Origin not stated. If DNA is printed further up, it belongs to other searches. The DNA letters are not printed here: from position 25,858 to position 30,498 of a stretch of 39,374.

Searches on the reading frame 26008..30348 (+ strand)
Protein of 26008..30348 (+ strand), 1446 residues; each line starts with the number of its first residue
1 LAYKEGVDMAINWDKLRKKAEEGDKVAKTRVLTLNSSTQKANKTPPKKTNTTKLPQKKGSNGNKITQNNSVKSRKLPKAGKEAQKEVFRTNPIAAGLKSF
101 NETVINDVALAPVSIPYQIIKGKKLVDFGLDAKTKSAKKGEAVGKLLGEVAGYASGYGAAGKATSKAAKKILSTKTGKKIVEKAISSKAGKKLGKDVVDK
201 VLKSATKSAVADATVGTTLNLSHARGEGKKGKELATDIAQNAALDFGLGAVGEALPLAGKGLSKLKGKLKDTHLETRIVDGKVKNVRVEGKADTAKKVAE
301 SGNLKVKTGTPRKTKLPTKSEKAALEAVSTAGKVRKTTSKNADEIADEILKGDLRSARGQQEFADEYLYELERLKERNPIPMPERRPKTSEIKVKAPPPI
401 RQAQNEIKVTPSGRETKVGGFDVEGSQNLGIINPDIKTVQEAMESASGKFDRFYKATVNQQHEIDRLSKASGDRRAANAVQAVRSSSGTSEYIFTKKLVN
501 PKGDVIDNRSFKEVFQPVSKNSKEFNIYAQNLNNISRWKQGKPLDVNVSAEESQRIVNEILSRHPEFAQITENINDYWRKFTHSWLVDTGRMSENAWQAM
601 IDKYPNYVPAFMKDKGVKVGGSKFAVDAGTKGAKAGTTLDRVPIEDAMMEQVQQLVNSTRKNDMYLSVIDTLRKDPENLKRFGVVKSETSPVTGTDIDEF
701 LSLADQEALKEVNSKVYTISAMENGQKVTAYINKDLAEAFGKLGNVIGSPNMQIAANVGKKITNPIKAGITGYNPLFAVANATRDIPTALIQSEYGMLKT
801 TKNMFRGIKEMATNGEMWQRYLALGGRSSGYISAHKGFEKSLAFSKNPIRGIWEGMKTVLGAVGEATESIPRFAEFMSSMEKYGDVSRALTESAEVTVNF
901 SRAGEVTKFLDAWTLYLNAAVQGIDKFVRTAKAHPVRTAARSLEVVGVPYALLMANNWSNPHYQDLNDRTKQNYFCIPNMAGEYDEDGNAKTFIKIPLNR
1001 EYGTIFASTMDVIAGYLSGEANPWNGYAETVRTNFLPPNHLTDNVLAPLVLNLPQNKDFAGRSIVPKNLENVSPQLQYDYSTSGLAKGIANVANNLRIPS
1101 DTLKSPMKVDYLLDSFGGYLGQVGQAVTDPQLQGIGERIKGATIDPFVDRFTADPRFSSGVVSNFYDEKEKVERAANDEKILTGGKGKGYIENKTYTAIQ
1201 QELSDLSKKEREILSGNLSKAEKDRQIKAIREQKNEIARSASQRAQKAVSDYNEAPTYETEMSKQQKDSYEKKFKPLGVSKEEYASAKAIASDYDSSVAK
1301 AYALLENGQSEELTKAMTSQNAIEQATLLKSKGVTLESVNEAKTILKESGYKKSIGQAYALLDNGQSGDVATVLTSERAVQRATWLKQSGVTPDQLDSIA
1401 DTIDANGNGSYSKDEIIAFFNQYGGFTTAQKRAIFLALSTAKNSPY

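Call 49: search_protein_families(library=pfam, proteins=[window:26008-30348:+], max_evalue=0.001)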
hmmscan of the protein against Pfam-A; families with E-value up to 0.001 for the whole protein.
window:26008-30348:+ (1446 aa): 1 family
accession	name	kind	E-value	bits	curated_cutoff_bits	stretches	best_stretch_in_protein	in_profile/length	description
PF18857.6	LPD38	-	9.2e-29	101.3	27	1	961-1134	2-171/189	Large polyvalent protein associated domain 38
